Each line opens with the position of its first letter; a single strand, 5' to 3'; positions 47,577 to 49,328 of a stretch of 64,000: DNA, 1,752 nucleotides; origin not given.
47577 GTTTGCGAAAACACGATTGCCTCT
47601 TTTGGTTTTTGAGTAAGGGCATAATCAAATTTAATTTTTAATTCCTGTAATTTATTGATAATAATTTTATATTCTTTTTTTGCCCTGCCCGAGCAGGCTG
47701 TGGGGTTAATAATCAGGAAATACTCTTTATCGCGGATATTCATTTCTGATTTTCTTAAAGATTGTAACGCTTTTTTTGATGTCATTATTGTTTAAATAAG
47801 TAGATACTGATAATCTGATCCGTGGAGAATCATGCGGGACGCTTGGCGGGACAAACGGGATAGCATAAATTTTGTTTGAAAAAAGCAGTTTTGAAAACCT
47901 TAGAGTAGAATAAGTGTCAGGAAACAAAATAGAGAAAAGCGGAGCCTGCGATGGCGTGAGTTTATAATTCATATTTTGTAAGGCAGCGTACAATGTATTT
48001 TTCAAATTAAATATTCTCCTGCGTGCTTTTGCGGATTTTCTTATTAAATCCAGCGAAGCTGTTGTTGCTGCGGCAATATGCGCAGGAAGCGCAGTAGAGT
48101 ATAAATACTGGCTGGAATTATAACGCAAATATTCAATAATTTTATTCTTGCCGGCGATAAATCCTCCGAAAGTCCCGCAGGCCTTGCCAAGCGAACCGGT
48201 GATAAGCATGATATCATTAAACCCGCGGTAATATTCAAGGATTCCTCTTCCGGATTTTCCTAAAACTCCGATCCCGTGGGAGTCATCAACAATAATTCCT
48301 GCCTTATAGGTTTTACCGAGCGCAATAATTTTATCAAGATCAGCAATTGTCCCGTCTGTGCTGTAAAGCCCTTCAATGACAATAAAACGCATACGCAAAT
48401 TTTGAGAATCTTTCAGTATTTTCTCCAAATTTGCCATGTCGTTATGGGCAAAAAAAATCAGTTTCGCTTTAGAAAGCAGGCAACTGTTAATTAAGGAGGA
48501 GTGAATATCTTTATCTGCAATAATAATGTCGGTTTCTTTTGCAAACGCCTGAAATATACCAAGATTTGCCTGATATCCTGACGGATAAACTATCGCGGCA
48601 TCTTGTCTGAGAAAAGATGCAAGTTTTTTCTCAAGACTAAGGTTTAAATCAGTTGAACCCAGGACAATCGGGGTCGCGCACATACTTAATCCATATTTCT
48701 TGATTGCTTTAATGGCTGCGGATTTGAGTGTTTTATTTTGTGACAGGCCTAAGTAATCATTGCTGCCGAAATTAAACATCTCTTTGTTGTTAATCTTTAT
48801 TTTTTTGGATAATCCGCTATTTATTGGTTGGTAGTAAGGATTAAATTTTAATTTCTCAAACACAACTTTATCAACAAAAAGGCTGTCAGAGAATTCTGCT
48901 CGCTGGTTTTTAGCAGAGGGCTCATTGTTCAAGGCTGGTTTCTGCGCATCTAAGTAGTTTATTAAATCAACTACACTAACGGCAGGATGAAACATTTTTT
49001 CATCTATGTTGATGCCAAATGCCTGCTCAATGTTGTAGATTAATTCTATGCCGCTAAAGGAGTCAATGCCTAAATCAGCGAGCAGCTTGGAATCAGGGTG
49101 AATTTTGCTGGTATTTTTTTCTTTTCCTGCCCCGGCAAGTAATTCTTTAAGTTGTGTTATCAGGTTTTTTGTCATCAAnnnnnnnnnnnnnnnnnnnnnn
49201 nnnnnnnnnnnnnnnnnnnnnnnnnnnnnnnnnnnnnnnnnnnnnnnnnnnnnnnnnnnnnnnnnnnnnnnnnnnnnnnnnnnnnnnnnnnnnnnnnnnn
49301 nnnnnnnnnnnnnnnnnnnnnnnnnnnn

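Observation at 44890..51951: Six-gene operon built around an ACP-fused alpha-oxoamine synthase: candidate sphingoid-base / aminolipid (possibly phosphorylated) pathway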

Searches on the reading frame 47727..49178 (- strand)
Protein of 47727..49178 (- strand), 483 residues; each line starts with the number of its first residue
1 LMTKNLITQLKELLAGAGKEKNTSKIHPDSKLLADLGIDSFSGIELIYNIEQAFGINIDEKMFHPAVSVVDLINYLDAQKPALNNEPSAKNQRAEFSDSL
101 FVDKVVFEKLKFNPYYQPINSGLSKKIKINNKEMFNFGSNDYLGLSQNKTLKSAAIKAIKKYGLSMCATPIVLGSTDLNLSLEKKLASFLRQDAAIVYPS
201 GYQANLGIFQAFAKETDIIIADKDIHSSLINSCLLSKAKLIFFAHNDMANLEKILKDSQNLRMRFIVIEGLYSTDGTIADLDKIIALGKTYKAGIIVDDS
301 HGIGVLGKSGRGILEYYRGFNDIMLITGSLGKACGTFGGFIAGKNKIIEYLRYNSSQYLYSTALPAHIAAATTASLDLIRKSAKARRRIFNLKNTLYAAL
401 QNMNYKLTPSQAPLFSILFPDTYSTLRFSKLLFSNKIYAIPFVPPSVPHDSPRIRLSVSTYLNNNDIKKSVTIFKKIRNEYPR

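Call 4: search_protein_families(library=pfam, proteins=[window:47727-49178:-], max_evalue=0.01)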
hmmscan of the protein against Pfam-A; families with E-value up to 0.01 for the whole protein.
window:47727-49178:- (483 aa): 6 families
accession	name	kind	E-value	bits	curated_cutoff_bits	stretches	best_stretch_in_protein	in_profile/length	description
PF00155.27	Aminotran_1_2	-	6e-49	167.6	19.7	1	133-466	2-353/361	Aminotransferase class I and II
PF01053.26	Cys_Met_Meta_PP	-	4.8e-07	29.1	27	1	181-306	56-181/381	Cys/Met metabolism PLP-dependent enzyme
PF00550.31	PP-binding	-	5.9e-07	30.1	20.8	1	11-76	4-67/67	Phosphopantetheine attachment site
PF00266.25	Aminotran_5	-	0.0019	17.7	21.5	1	208-303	81-180/371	Aminotransferase class-V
PF01276.26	OKR_DC_1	-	0.0062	15.8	27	0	204-302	94-207/417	Orn/Lys/Arg decarboxylase, major domain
PF01212.27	Beta_elim_lyase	-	0.0081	15.9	27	0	180-359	35-226/288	Beta-eliminating lyase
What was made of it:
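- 47727..49178 (-): ACP::AONS fusion. The ACP domain is about residues 1-85 (roughly 48924-49178). The PLP-dependent alpha-oxoamine synthase domain is about residues 100-483 (47727 to roughly 48881). PP-binding plus Aminotran_1_2 (call 4).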

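Call 5: search_protein_families(library=ncbifam, proteins=[window:47727-49178:-], max_evalue=0.01)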
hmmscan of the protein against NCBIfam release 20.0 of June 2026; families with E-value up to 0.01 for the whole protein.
window:47727-49178:- (483 aa): 32 families (the best 25 are shown)
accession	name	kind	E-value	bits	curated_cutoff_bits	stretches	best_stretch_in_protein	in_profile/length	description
TIGR00858.1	bioF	equivalog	2.1e-99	332.7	426.45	1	120-470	9-360/365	8-amino-7-oxononanoate synthase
NF005394.0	PRK06939.1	equivalog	1.6e-96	323.5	460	1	117-480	26-393/397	glycine C-acetyltransferase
TIGR01825.1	gly_Cac_T_rel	subfamily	8.6e-90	301.2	535.4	1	119-479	20-380/385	BioF/Kbl family PLP-dependent acyltransferase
NF047600.1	SerpalmtaseCFB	equivalog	6.2e-87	291.8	640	1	109-478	20-389/395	serine palmitoyltransferase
NF047599.1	SerpalmtaseBetaP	equivalog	4.5e-80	269.2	500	1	126-480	37-392/394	serine palmitoyltransferase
TIGR01822.1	2am3keto_CoA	equivalog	9.3e-80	268.4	493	1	123-480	28-389/393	glycine C-acetyltransferase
TIGR01821.1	5aminolev_synth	equivalog_domain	5.7e-62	209.9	338.55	1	131-479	44-395/402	5-aminolevulinate synthase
NF005526.0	PRK07179.1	equivalog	1.2e-60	205.3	428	1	130-480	52-398/407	alpha-hydroxyketone-type quorum-sensing autoinducer synthase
NF047603.1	SerpalmtaseAlphaP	equivalog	3.8e-57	193.8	670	1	129-476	42-391/399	serine palmitoyltransferase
NF004608.1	PRK05937.1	equivalog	9.5e-44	149.7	399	1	135-415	5-291/366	8-amino-7-oxononanoate synthase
NF005697.0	PRK07505.1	subfamily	9.4e-39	133.2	342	1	130-481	46-402/405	hypothetical protein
NF002148.0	PRK00982.1-2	subfamily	6.6e-10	38.7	71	1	22-79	20-77/79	acyl carrier protein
TIGR00517.1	acyl_carrier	equivalog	7.1e-09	35.4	70.45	1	20-79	17-76/77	acyl carrier protein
NF009104.0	PRK12449.1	equivalog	1.8e-08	34.2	70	1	3-78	3-77/80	acyl carrier protein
NF002150.0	PRK00982.1-4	subfamily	1.7e-07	31.4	66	1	20-80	19-79/80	acyl carrier protein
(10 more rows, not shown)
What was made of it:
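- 47727..49178 (-): Best NCBIfam scores are bioF 333 (cut-off 426), KBL 323 (460) and SPT 292 (640), all below cut-off (call 5).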

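Call 8: find_homologous_proteins(query=window:47727-49178:-, max_evalue=1e-10)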
Query window:47727-49178:- (483 aa): 2110 proteins with E <= 1e-10 among 8000 candidates; the best 120 are listed.
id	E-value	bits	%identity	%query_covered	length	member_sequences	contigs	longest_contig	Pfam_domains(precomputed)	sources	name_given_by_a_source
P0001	0.0e+0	1054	100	100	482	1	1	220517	PF00155.28,PF00550.32,PF01053.27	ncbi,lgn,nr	ncbi:MAG: aminotransferase class I/II-fold pyridoxal phosphate-dependent enzyme [Candidatus Omnitrop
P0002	3.6e-197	674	66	100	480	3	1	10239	PF00155.28,PF00550.32,PF00266.26,PF01053.27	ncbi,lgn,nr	ncbi:MAG: aminotransferase class I/II-fold pyridoxal phosphate-dependent enzyme [Candidatus Omnitrop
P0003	2.9e-169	582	54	100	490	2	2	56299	PF00155.28,PF00550.32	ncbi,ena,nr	ncbi:MAG: aminotransferase class I/II-fold pyridoxal phosphate-dependent enzyme [Candidatus Omnitrop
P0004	6.3e-168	578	55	99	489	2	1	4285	PF00155.28,PF00550.32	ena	-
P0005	4.5e-167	575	55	99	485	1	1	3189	PF00155.28,PF00550.32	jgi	-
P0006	2.9e-166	572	56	99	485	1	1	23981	PF00155.28,PF00550.32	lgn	-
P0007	2.9e-165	569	55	99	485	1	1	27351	PF00155.28,PF00550.32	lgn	-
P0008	1.3e-164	567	54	99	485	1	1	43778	PF00155.28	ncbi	ncbi:aminotransferase class I/II-fold pyridoxal phosphate-dependent enzyme [Candidatus Omnitrophota 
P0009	2.1e-163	563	53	99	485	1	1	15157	PF00155.28,PF00550.32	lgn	-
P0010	1.6e-162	560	54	100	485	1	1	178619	PF00155.28,PF00550.32,PF00266.26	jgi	jgi:glycine C-acetyltransferase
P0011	2.1e-162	559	55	99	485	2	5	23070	PF00155.28,PF00550.32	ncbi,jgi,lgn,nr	ncbi:MAG: aminotransferase class I/II-fold pyridoxal phosphate-dependent enzyme [Candidatus Omnitrop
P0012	1.1e-155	537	52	99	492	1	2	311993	PF00155.28,PF00550.32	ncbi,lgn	-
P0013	4.6e-154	532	52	99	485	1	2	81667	PF00155.28,PF00550.32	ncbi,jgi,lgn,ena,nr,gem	ncbi:MAG: aminotransferase class I/II-fold pyridoxal phosphate-dependent enzyme [Candidatus Omnitrop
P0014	4.0e-150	519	52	99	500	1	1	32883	PF00155.28,PF00550.32,PF00266.26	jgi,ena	-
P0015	1.7e-144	500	51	98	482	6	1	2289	PF00155.28,PF00550.32,PF00202.28,PF01212.28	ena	-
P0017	3.2e-143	496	49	99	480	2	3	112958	PF00155.28,PF00550.32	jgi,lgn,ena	-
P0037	1.2e-121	425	43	99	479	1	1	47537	PF00155.28,PF00550.32,PF01212.28,PF01053.27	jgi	-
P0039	6.4e-121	423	45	99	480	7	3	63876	PF00155.28,PF00550.32,PF01212.28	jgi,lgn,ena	jgi:glycine C-acetyltransferase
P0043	3.2e-120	420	49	81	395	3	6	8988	PF00155.28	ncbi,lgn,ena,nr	ncbi:MAG: pyridoxal phosphate-dependent aminotransferase family protein [Alphaproteobacteria bacteri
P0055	5.3e-112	393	47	81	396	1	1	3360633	PF00155.28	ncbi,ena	-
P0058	1.5e-109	385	48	80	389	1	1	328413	PF00155.28,PF01212.28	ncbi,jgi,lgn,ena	ncbi:MAG: aminotransferase class I/II-fold pyridoxal phosphate-dependent enzyme [bacterium]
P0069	1.3e-88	316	42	81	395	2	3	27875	PF00155.28,PF01212.28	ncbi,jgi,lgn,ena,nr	ncbi:MAG: pyridoxal phosphate-dependent aminotransferase family protein [Candidatus Omnitrophica bac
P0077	2.9e-87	312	41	79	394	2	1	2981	PF00155.28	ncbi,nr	ncbi:MAG: pyridoxal phosphate-dependent aminotransferase family protein [Eudoraea sp.]|nr:pyridoxal 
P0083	1.0e-86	310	41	80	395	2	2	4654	PF00155.28,PF00266.26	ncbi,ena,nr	ncbi:aminotransferase class I/II-fold pyridoxal phosphate-dependent enzyme [Candidatus Dependentiae 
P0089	3.9e-86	308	40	80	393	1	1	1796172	PF00155.28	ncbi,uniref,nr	ncbi:aminotransferase class I/II-fold pyridoxal phosphate-dependent enzyme [Mangrovibacterium lignil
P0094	3.2e-85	305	42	79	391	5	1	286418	PF00155.28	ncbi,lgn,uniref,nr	ncbi:aminotransferase class I/II-fold pyridoxal phosphate-dependent enzyme [Desulfosporosinus shakir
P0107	1.7e-84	303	42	80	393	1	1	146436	PF00155.28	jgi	jgi:glycine C-acetyltransferase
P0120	3.6e-83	298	41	81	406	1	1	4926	PF00155.28,PF00266.26,PF01212.28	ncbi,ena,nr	ncbi:MAG: pyridoxal phosphate-dependent aminotransferase family protein [Calditrichia bacterium]|nr:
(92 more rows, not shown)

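Call 9: find_related_loci(query=window:47727-49178:-, collection=genome_contigs, flank=8000)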
Query window:47727-49178:- (483 aa) in genome_contigs; peptide patterns used: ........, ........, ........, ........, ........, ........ (x = any residue, [..] = any of these).
116 stretches matched a pattern, but none encodes a relative of the query by tblastn (E <= 1e-3).
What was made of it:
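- Tried and rejected: A genome-collection scan with the single fusion protein found nothing (call 9).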

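Call 11: find_encoding_contigs(protein=P0012, flank=9000, max_places=2)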
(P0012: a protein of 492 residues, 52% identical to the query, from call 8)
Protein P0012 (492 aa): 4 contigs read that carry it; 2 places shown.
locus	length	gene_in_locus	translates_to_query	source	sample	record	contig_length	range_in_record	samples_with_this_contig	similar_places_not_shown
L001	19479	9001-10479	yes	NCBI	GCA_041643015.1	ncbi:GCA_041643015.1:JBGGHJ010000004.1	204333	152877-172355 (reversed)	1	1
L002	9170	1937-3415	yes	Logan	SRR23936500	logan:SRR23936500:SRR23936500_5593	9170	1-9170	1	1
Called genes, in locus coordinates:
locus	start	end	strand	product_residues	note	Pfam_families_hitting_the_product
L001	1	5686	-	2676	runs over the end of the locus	-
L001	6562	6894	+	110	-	-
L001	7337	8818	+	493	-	PF01040:UbiA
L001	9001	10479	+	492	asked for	PF00550:PP-binding, PF00155:Aminotran_1_2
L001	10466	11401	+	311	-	PF00781:DAGK_cat, PF19279:YegS_C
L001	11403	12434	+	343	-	PF01073:3Beta_HSD, PF01370:Epimerase, PF02719:Polysacc_synt_2, PF04321:RmlD_sub_bind, PF05368:NmrA, PF13460:NAD_binding_10, PF16363:GDP_Man_Dehyd, PF07993:NAD_binding_4, +1 more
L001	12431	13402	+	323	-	PF01040:UbiA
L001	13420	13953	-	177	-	PF01789:PsbP (faint)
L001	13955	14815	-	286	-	PF00482:T2SSF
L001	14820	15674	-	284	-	PF00482:T2SSF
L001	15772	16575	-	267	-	-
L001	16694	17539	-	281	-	PF27226:AF_1845 (faint)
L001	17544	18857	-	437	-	PF13400:Tad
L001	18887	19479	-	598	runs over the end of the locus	-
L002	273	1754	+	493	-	PF01040:UbiA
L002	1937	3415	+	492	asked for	PF00550:PP-binding, PF00155:Aminotran_1_2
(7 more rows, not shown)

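Call 12: find_encoding_contigs(protein=P0010, flank=9000, max_places=2)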
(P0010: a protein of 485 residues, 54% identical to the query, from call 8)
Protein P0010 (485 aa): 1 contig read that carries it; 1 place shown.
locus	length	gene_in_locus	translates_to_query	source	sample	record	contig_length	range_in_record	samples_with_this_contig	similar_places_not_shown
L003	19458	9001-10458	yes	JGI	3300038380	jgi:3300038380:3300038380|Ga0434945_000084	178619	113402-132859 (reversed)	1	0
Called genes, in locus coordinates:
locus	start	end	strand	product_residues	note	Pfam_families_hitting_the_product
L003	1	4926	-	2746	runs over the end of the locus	-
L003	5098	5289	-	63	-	-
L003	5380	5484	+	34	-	-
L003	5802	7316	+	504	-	PF01040:UbiA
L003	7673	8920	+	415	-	PF00109:ketoacyl-synt, PF00108:Thiolase_N (weak), PF02801:Ketoacyl-synt_C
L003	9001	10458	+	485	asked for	PF00550:PP-binding (weak), PF00155:Aminotran_1_2, PF00266:Aminotran_5 (weak)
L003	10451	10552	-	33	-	-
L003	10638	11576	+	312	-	PF00781:DAGK_cat, PF19279:YegS_C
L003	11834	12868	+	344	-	PF01073:3Beta_HSD, PF01370:Epimerase, PF02719:Polysacc_synt_2, PF04321:RmlD_sub_bind (weak), PF05368:NmrA, PF13460:NAD_binding_10, PF16363:GDP_Man_Dehyd, PF07993:NAD_binding_4, +1 more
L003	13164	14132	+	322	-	PF01040:UbiA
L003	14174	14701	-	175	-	PF01789:PsbP (weak)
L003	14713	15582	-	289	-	PF00482:T2SSF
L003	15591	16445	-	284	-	PF00482:T2SSF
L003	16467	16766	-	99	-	-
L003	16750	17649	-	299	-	PF27226:AF_1845 (weak)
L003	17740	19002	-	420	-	-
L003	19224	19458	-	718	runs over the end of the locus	-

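Call 13: find_encoding_contigs(protein=P0017, flank=9000, max_places=2)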
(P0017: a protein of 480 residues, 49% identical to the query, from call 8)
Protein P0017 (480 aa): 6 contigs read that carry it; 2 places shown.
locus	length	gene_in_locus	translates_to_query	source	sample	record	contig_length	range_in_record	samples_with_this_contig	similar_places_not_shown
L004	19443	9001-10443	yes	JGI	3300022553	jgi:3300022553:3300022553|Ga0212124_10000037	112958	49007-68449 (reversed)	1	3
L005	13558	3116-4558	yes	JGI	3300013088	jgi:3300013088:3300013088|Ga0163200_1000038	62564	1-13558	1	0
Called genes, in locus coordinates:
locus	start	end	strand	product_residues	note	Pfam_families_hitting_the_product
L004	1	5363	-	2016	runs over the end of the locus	-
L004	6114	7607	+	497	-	PF01040:UbiA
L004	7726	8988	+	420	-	PF00109:ketoacyl-synt, PF00108:Thiolase_N, PF02801:Ketoacyl-synt_C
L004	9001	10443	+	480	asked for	PF00550:PP-binding, PF00155:Aminotran_1_2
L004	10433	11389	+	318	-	PF00781:DAGK_cat, PF19279:YegS_C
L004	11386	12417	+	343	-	PF01073:3Beta_HSD, PF01370:Epimerase, PF02719:Polysacc_synt_2, PF04321:RmlD_sub_bind (faint), PF05368:NmrA, PF13460:NAD_binding_10, PF16363:GDP_Man_Dehyd, PF07993:NAD_binding_4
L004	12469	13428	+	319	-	PF01040:UbiA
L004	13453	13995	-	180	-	PF01789:PsbP (faint)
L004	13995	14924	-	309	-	PF00482:T2SSF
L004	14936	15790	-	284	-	PF00482:T2SSF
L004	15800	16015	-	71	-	-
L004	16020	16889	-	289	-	PF27226:AF_1845 (faint)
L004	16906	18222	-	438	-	PF13400:Tad (weak)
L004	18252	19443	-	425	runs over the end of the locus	-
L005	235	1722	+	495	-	PF01040:UbiA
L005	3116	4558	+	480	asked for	PF00550:PP-binding, PF00155:Aminotran_1_2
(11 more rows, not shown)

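Call 14: find_encoding_contigs(protein=P0039, flank=9000, max_places=2)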
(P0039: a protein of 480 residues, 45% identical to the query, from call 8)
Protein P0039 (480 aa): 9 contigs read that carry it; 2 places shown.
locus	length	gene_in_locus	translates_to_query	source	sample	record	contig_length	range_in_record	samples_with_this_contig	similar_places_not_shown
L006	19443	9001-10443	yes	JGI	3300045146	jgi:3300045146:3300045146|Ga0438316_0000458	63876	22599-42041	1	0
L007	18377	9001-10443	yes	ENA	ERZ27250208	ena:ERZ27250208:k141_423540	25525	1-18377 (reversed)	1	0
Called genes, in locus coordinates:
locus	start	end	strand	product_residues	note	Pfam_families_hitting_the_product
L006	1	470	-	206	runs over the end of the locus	PF02353:CMAS (weak), PF05219:DREV (weak), PF03848:TehB (faint), PF13489:Methyltransf_23, PF13847:Methyltransf_31, PF08241:Methyltransf_11, PF08242:Methyltransf_12, PF13649:Methyltransf_25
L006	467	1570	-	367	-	PF01075:Glyco_transf_9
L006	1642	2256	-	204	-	-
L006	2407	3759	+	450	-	PF00270:DEAD, PF04851:ResIII, PF00271:Helicase_C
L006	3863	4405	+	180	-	PF09335:VTT_dom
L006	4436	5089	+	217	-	PF00702:Hydrolase, PF12710:HAD (weak), PF13419:HAD_2, PF13242:Hydrolase_like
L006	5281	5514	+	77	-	-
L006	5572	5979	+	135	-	-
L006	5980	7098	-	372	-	PF00579:tRNA-synt_1b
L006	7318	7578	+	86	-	-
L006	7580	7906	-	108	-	-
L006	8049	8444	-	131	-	-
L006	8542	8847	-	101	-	-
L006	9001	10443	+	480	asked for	PF00550:PP-binding (weak), PF00155:Aminotran_1_2, PF01212:Beta_elim_lyase (weak)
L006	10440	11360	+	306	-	PF00781:DAGK_cat, PF19279:YegS_C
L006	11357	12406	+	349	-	PF01073:3Beta_HSD, PF01370:Epimerase, PF02719:Polysacc_synt_2 (weak), PF04321:RmlD_sub_bind, PF07993:NAD_binding_4, PF13460:NAD_binding_10, PF16363:GDP_Man_Dehyd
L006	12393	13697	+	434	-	PF04055:Radical_SAM, PF13353:Fer4_12, PF13186:SPASM (weak)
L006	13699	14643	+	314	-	PF01040:UbiA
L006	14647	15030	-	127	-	-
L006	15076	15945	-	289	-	PF13610:DDE_Tnp_IS240 (weak)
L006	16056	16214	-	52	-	-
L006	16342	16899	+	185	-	PF00160:Pro_isomerase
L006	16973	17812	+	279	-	PF01544:CorA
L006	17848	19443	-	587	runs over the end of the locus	PF08915:tRNA-Thr_ED, PF00587:tRNA-synt_2b, PF03129:HGTP_anticodon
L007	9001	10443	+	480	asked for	PF00550:PP-binding (weak), PF00155:Aminotran_1_2, PF01212:Beta_elim_lyase (weak)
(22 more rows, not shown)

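Call 15: find_encoding_contigs(protein=P0037, flank=9000, max_places=2)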
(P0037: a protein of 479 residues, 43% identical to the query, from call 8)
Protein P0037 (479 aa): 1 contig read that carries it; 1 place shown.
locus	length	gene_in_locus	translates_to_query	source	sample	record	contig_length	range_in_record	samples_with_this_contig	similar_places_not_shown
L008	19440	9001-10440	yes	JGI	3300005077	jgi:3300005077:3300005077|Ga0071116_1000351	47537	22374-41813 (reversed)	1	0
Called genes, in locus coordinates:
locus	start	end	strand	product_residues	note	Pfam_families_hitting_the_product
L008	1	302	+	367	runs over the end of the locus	PF03463:eRF1_1, PF18854:baeRF_family10, PF03464:eRF1_2, PF18859:acVLRF1, PF03465:eRF1_3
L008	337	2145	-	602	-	PF00133:tRNA-synt_1, PF01406:tRNA-synt_1e, PF09334:tRNA-synt_1g, PF08264:Anticodon_1, PF01588:tRNA_bind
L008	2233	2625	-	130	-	PF01475:FUR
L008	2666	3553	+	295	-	PF02535:Zip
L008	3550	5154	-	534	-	PF00118:Cpn60_TCP1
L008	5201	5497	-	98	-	-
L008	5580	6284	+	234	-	-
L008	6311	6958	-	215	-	-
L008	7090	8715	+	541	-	PF00890:FAD_binding_2 (faint), PF01266:DAO (faint), PF07992:Pyr_redox_2 (faint), PF12831:FAD_oxidored (weak), PF13450:NAD_binding_8, PF01593:Amino_oxidase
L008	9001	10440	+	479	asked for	PF00550:PP-binding, PF00155:Aminotran_1_2, PF01212:Beta_elim_lyase, PF01053:Cys_Met_Meta_PP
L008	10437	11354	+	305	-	PF00781:DAGK_cat, PF19279:YegS_C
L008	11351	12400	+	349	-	PF01073:3Beta_HSD, PF01370:Epimerase, PF04321:RmlD_sub_bind, PF05368:NmrA (faint), PF07993:NAD_binding_4, PF13460:NAD_binding_10, PF16363:GDP_Man_Dehyd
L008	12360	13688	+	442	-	PF04055:Radical_SAM, PF13353:Fer4_12 (faint), PF13186:SPASM (weak)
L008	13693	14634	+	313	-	PF01040:UbiA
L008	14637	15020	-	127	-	-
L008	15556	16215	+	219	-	PF07508:Recombinase (weak)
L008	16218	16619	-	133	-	PF00380:Ribosomal_S9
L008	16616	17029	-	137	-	PF00572:Ribosomal_L13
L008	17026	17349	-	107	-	PF00828:Ribosomal_L27A (weak)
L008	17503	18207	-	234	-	PF01193:RNA_pol_L, PF01000:RNA_pol_A_bac (weak)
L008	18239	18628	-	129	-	PF00411:Ribosomal_S11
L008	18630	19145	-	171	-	PF01479:S4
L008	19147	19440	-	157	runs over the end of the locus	PF00416:Ribosomal_S13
